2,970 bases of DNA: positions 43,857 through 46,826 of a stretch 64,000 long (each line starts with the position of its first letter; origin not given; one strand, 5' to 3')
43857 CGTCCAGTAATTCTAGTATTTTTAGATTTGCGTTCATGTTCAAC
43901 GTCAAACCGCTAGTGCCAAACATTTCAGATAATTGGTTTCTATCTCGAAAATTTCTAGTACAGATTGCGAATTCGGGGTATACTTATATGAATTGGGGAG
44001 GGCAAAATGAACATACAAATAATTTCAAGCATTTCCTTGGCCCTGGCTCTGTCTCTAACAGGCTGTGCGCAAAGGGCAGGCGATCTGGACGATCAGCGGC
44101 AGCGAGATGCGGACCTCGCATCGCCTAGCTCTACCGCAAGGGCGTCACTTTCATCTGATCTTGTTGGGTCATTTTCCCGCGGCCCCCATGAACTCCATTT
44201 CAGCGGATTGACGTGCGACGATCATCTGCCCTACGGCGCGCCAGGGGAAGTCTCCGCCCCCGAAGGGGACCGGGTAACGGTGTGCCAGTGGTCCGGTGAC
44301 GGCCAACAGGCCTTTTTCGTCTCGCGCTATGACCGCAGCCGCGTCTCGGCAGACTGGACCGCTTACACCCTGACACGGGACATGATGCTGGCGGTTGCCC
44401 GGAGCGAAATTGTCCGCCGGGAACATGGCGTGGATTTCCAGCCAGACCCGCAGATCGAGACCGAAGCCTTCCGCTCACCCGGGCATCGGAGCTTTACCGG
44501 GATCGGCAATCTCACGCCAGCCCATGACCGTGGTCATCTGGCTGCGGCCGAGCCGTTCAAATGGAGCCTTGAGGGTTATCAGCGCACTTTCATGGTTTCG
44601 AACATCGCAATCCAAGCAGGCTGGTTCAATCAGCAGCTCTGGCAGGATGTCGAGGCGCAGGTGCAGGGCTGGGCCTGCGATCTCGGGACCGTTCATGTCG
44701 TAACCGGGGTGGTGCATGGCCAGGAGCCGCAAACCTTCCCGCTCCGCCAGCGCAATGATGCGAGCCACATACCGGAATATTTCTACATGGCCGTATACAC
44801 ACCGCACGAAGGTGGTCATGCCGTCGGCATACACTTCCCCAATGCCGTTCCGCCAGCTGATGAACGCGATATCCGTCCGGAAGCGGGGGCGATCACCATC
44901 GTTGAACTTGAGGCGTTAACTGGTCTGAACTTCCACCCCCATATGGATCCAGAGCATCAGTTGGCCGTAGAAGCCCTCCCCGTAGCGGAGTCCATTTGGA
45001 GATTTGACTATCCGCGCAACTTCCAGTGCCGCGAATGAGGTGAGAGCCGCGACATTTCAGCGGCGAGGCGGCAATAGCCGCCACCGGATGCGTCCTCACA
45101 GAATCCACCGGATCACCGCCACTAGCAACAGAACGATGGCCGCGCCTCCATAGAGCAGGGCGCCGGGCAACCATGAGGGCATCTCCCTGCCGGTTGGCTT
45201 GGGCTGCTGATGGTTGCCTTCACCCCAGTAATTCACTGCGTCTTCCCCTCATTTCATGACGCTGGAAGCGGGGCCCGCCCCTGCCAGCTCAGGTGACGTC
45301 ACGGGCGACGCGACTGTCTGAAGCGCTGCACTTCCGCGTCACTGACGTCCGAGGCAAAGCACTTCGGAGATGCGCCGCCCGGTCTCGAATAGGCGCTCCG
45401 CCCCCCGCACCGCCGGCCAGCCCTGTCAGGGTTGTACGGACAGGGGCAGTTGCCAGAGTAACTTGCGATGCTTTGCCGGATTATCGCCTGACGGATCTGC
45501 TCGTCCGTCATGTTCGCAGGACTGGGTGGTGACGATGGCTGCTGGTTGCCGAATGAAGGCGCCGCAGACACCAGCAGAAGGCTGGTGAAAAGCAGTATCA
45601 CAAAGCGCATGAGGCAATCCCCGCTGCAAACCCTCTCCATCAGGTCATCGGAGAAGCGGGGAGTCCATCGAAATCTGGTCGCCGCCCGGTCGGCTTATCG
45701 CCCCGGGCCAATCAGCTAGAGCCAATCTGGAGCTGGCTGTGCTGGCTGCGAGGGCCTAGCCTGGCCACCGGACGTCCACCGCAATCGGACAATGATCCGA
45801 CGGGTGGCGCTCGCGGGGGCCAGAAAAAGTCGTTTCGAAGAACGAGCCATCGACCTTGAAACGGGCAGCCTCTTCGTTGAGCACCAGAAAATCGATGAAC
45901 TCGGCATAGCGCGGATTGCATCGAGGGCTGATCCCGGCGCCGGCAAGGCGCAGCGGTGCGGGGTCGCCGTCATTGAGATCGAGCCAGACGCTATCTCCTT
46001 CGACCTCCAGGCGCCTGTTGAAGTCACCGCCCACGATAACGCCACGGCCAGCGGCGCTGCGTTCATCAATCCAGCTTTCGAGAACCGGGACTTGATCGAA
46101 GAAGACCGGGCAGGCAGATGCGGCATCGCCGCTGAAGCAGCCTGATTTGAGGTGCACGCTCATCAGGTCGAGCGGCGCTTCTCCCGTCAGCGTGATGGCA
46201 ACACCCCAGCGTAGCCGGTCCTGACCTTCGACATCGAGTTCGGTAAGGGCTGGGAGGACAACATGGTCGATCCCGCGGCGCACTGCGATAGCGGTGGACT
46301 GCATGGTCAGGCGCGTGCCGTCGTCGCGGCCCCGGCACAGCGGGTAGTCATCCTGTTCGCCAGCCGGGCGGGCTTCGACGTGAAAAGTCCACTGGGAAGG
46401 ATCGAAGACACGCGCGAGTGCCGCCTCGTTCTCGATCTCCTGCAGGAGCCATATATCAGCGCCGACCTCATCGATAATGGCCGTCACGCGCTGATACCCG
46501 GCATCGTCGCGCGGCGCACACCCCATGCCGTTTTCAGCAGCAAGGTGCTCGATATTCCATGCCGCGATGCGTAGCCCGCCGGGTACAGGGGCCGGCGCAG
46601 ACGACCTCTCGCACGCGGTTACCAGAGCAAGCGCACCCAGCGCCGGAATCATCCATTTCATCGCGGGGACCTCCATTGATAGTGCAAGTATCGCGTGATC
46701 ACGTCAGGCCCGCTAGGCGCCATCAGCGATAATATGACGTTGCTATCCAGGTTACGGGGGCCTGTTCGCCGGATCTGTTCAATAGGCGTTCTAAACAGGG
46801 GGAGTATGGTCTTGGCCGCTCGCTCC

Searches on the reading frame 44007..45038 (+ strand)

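Call 3: search_protein_families(library=pfam, proteins=[window:44007-45038:+], max_evalue=0.1)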
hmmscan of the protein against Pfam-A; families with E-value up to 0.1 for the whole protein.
window:44007-45038:+ (343 aa): 1 family
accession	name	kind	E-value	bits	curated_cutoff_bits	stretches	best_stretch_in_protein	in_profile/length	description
PF01223.29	Endonuclease_NS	-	2.1e-29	103.2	23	1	101-312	21-219/223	DNA/RNA non-specific endonuclease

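Call 91: search_protein_families(library=padloc, proteins=[window:44007-45038:+], max_evalue=0.01)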
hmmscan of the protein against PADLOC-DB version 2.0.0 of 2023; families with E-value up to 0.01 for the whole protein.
window:44007-45038:+ (343 aa): 0 families

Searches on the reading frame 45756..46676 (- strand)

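Call 3: search_protein_families(library=pfam, proteins=[window:45756-46676:-], max_evalue=0.1)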
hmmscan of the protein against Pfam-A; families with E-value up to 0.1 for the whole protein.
window:45756-46676:- (306 aa): 1 family
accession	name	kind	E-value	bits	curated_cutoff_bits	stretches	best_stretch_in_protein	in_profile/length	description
PF03372.29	Exo_endo_phos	-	4.1e-07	30.4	24.5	1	39-223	2-158/225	Endonuclease/Exonuclease/phosphatase family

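Call 91: search_protein_families(library=padloc, proteins=[window:45756-46676:-], max_evalue=0.01)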
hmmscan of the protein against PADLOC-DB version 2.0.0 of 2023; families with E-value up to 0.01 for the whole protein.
window:45756-46676:- (306 aa): 0 families
